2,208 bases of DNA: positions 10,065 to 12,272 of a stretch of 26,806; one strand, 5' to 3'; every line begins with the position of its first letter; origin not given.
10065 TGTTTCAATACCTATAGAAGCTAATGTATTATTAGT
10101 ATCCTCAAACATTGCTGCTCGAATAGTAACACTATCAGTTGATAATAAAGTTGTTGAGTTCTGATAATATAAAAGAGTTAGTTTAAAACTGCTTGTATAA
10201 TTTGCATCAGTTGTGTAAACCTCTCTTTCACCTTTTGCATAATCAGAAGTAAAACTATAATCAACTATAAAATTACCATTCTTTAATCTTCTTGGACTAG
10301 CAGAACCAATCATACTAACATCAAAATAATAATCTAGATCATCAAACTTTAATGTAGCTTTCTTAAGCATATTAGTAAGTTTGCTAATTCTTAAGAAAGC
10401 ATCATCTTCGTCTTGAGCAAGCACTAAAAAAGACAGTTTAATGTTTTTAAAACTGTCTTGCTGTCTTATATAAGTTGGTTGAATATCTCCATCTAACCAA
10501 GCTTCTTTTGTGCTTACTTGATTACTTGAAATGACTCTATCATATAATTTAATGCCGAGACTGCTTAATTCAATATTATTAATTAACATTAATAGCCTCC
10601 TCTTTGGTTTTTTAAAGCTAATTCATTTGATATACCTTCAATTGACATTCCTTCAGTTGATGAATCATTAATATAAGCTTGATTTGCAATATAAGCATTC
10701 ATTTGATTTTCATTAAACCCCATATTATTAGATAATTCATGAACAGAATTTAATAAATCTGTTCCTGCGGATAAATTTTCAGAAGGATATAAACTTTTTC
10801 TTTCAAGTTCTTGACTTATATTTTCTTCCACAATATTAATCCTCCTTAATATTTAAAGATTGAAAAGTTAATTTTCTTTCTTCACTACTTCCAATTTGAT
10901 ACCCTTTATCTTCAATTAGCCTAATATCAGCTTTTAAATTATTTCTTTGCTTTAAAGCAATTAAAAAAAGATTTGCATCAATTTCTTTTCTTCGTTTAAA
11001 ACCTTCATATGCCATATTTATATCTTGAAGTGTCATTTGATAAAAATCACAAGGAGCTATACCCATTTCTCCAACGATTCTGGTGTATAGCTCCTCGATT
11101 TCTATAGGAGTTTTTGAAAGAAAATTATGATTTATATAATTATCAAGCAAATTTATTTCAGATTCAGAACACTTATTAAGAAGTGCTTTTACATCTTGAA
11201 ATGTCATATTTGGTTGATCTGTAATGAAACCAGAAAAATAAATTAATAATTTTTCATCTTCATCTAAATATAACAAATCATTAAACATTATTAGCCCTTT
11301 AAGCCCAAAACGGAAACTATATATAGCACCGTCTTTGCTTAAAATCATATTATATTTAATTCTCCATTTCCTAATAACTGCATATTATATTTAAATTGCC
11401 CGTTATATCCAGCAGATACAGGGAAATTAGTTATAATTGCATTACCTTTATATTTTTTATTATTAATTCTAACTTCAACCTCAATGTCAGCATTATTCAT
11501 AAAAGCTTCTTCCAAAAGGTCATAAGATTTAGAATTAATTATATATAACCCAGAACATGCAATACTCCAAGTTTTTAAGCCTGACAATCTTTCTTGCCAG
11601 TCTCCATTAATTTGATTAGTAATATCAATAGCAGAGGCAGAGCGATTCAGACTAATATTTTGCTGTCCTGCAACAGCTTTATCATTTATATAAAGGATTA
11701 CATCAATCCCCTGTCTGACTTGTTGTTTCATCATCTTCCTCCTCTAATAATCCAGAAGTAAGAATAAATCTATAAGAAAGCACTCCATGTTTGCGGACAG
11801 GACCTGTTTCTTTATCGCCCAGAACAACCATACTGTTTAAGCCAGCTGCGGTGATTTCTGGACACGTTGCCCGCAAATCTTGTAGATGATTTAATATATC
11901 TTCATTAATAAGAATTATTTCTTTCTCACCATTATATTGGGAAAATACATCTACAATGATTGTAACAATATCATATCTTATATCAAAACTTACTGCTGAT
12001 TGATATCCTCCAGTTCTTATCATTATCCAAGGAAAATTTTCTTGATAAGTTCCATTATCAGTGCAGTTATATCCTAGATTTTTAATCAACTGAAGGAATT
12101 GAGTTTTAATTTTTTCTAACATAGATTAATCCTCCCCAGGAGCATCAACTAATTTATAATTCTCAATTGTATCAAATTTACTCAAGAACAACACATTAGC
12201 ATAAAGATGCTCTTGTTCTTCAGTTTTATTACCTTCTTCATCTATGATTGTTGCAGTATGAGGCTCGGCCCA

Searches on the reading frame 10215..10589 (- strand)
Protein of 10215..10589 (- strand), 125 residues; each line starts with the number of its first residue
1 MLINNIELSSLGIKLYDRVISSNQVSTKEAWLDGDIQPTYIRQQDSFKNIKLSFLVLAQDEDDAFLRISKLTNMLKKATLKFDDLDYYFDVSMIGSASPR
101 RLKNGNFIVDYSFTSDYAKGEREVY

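Call 62: search_protein_representatives(alignment_id=A4)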
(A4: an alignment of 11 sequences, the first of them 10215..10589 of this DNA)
Query: 11 sequences, 167 profile positions. Proteins with E-value up to 0.001 (for the whole library): 162; up to 1e-10: 98; up to 1e-30: 21. The best 150 are listed.
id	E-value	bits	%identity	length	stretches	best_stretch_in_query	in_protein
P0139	4.4e-81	287.3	-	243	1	1-166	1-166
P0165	6.4e-79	280.2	-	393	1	1-164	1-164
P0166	2.1e-78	278.6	-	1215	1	1-166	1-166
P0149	1.4e-77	275.9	-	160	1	1-159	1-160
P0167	3.1e-77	274.8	-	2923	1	1-164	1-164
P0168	3.0e-76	271.6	-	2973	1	1-164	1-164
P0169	3.9e-75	267.9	-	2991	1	1-163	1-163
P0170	4.0e-72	258.1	-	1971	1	1-166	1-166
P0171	3.0e-71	255.3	-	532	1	1-163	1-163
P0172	1.3e-69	250.0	-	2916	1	1-163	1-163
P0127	2.9e-69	248.8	-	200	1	1-156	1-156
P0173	7.5e-68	244.2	-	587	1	1-164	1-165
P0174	3.0e-67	242.3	-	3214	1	1-165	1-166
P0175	9.7e-67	240.6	-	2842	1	1-163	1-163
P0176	4.1e-59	215.8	-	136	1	1-120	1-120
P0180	9.7e-34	133.3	-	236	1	2-145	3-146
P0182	3.5e-31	124.9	-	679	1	1-144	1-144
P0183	2.6e-29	118.9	-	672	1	1-151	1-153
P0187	5.9e-28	114.4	-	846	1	1-149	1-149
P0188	4.0e-27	111.8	-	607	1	1-142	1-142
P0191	1.9e-26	109.6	-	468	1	1-146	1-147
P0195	7.7e-26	107.6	-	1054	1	1-146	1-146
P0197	3.1e-25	105.6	-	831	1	1-138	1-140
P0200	2.2e-24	102.8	-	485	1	1-120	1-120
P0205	1.9e-23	99.7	-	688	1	1-123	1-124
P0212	1.2e-20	90.6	-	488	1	1-151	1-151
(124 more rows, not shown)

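Call 63: search_protein_families(library=pfam, proteins=[P0182, P0183, P0187, P0188, P0191, P0195, P0197, P0200, P0205, P0212], max_evalue=0.01)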
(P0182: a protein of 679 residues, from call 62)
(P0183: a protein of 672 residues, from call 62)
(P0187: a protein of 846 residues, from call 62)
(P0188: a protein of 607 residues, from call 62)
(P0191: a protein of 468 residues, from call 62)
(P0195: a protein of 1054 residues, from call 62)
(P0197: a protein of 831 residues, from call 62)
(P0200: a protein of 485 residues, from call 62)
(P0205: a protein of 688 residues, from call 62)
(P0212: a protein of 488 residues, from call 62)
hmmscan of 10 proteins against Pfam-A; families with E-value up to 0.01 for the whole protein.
P0182 (679 aa): 1 family
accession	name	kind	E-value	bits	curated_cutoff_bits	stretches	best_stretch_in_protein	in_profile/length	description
PF18998.6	Flg_new_2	-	1.2e-11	44.9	23.6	1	496-562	3-70/73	Divergent InlB B-repeat domain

P0183 (672 aa): 1 family
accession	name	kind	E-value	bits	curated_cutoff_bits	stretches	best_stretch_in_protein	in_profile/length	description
PF18998.6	Flg_new_2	-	6.6e-08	32.9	23.6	1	490-548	15-71/73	Divergent InlB B-repeat domain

P0187 (846 aa): 2 families
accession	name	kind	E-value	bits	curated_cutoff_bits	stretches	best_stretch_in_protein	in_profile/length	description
PF18998.6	Flg_new_2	-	3.4e-30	104.3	23.6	3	660-724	3-71/73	Divergent InlB B-repeat domain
PF09479.16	Flg_new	-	0.0013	19.2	27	0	509-565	10-64/65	Listeria-Bacteroides repeat domain (List_Bact_rpt)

P0188 (607 aa): 0 families

P0191 (468 aa): 0 families

P0195 (1054 aa): 1 family
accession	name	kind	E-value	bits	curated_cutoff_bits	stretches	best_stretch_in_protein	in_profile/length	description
PF18998.6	Flg_new_2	-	5.6e-21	74.8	23.6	3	502-563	14-72/73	Divergent InlB B-repeat domain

P0197 (831 aa): 1 family
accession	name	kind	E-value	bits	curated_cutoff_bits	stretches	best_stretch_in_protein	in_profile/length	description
PF18998.6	Flg_new_2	-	1.4e-38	131.1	23.6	3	571-631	14-70/73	Divergent InlB B-repeat domain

P0200 (485 aa): 0 families

P0205 (688 aa): 1 family
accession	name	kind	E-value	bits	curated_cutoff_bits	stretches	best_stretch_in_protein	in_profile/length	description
PF18998.6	Flg_new_2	-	4.2e-09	36.7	23.6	1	497-569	1-72/73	Divergent InlB B-repeat domain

P0212 (488 aa): 0 families
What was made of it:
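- Closest known: Sister lineages of the same clade. Different: The extension is only ~350-930 aa and carries recognisable Flg_new_2 repeats (call 63).
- Sister extensions carry Flg_new_2 adhesin-type repeats (call 63).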

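Call 64: find_encoding_contigs(protein=P0182, flank=8000, max_places=2)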
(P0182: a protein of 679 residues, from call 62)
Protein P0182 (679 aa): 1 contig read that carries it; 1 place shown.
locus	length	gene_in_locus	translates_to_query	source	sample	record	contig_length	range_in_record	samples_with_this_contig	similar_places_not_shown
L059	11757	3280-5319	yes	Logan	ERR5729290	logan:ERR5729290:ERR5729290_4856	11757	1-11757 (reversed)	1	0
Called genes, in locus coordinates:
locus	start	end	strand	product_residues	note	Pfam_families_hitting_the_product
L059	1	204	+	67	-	?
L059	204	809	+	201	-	PF01391:Collagen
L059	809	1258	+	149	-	-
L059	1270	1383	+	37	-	-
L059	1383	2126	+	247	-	-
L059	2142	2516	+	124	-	-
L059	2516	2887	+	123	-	PF06199:Phage_tail_2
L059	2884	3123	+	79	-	-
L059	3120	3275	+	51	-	-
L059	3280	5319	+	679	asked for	PF18998:Flg_new_2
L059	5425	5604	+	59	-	-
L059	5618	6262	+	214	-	-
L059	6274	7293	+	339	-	PF26674:Prophage_tail_N2 (weak), PF06605:Prophage_tail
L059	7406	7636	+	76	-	-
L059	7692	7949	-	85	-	-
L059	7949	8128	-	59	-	-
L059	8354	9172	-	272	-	-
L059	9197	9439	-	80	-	-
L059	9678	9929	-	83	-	-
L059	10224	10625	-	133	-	PF01541:GIY-YIG (weak)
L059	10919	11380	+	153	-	-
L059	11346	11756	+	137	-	?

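Call 67: find_encoding_contigs(protein=P0195, flank=9000, max_places=1)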
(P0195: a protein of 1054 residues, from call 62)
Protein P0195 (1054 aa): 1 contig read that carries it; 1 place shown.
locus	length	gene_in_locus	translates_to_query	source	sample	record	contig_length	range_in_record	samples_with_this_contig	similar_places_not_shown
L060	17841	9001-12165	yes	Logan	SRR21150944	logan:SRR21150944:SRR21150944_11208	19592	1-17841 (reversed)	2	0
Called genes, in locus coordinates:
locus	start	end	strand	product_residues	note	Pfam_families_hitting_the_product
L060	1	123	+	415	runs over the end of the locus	PF04466:Terminase_3, PF17288:Terminase_3C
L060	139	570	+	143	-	-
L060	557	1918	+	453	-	PF05133:SPP1_portal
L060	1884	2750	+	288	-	PF04233:Phage_Mu_F (weak)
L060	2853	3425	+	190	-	PF14265:DUF4355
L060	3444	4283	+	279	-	-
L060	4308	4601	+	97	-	PF05135:Phage_connect_1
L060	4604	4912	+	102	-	-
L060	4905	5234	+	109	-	-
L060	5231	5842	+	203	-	-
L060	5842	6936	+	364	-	PF03382:DUF285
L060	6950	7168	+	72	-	-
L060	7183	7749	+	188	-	-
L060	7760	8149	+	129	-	-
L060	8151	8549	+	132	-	PF06199:Phage_tail_2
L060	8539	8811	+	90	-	-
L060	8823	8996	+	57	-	-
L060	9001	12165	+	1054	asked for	PF18998:Flg_new_2 (faint)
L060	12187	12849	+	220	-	-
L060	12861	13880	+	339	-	PF06605:Prophage_tail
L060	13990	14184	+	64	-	-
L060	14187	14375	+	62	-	PF13936:HTH_38 (weak)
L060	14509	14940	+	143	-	-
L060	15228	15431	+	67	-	-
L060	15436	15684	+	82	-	-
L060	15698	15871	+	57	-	PF18903:DUF5659 (weak)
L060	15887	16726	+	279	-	-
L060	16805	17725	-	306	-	PF00589:Phage_integrase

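Call 68: find_encoding_contigs(protein=P0191, flank=9000, max_places=1)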
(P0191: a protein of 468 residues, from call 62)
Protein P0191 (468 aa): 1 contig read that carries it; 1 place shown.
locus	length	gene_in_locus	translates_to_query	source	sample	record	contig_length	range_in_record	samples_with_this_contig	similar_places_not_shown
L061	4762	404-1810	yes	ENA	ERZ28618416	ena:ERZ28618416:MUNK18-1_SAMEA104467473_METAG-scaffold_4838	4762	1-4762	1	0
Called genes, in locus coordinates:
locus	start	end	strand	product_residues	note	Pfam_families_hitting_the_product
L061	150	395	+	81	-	-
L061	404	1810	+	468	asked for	-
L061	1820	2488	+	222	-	PF22768:SPP1_Dit (faint)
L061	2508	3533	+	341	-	PF06605:Prophage_tail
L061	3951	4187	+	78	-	-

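Call 69: find_encoding_contigs(protein=P0180, flank=9000, max_places=1)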
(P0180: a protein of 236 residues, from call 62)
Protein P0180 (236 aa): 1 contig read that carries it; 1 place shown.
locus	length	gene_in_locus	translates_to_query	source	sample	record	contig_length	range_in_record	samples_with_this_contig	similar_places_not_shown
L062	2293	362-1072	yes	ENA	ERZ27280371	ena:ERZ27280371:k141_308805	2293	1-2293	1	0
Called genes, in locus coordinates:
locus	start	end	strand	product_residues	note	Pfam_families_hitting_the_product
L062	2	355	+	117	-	?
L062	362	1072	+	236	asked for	PF22768:SPP1_Dit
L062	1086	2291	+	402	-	?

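Call 93: search_protein_families(library=phrogs, proteins=[L062:2-352:+, L062:362-1069:+, L059:5618-6259:+, L060:12187-12846:+, L061:1820-2485:+], max_evalue=0.001)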
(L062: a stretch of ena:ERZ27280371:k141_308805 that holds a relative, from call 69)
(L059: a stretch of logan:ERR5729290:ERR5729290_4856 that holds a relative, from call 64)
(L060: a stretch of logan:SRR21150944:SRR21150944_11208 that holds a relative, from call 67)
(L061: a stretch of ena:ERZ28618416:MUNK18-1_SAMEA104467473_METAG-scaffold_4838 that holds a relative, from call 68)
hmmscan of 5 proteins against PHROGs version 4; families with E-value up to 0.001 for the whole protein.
L062:2-352:+ (117 aa): 16 families
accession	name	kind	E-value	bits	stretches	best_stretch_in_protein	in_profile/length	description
phrog_58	-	tail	2.6e-18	66.8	1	1-98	939-1029/1544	tail length tape measure protein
phrog_5493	-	tail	1.5e-11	44.4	1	2-94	966-1061/1102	tail length tape measure protein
phrog_305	-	tail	1.5e-10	41.3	1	2-93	686-769/1001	tail length tape measure protein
phrog_1204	-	tail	6.1e-09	35.3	1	14-69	1325-1379/1483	tail protein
phrog_4372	-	tail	1.2e-08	33.8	1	3-72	1300-1370/1681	tail length tape measure protein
phrog_1272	-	tail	3.9e-07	29.2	1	4-72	1462-1535/1606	tail length tape measure protein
phrog_8462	-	tail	5.2e-07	29.8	1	9-98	482-562/672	tail length tape measure protein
phrog_5448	-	tail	1.2e-06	26.7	1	10-66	1959-2015/3103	tail length tape measure protein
phrog_1686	-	tail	2.5e-05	23.3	1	10-73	915-982/1224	tail length tape measure protein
phrog_27817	-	unknown function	5.7e-05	23.9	1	13-110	5-102/208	-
phrog_25849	-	unknown function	0.00023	20.9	1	10-96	420-506/544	-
phrog_14917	-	tail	0.00034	19.1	1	12-78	1176-1244/2249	tail length tape measure protein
phrog_13339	-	tail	0.00036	18.8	1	9-61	1300-1352/2156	tail length tape measure protein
phrog_11489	-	unknown function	0.00041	19.5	1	13-53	1416-1454/1717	-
phrog_5218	-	unknown function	0.00059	19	1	18-111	1382-1481/1599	-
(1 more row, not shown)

L062:362-1069:+ (236 aa): 2 families
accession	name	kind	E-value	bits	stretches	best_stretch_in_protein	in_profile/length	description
phrog_33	-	tail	4.8e-22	79.7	1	49-236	90-278/651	distal tail protein Dit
phrog_202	-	tail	5.2e-13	49.7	2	18-157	42-189/523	distal tail protein Dit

L059:5618-6259:+ (214 aa): 0 families

L060:12187-12846:+ (220 aa): 0 families

L061:1820-2485:+ (222 aa): 1 family
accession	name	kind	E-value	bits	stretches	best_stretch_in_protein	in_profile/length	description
phrog_33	-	tail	0.00034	20.8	1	111-222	175-277/651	distal tail protein Dit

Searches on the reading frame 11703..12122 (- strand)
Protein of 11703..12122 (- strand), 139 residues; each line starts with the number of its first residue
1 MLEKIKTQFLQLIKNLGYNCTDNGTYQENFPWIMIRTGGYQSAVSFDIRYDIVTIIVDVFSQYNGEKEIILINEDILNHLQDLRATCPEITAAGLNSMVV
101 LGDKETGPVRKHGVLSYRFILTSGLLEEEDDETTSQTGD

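Call 5: search_protein_families(library=pfam, proteins=[window:11703-12122:-], max_evalue=1)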
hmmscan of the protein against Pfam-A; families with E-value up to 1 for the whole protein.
window:11703-12122:- (139 aa): 1 family
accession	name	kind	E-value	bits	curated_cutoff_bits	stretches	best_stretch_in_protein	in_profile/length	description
PF11367.14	Tail_completion_gp17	-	0.044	14.3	24.5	1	27-120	29-122/124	Tail completion protein gp17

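Call 6: search_protein_families(library=phrogs, proteins=[window:11703-12122:-], max_evalue=0.1)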
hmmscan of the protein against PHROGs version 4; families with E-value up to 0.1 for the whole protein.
window:11703-12122:- (139 aa): 1 family
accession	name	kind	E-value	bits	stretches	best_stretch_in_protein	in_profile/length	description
phrog_176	-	connector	2.8e-07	31.6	1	12-121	17-130/131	tail terminator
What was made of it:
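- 11703..12122 (-): Tail terminator, 139 aa. PHROG 176 E 2.8e-7 (call 6).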
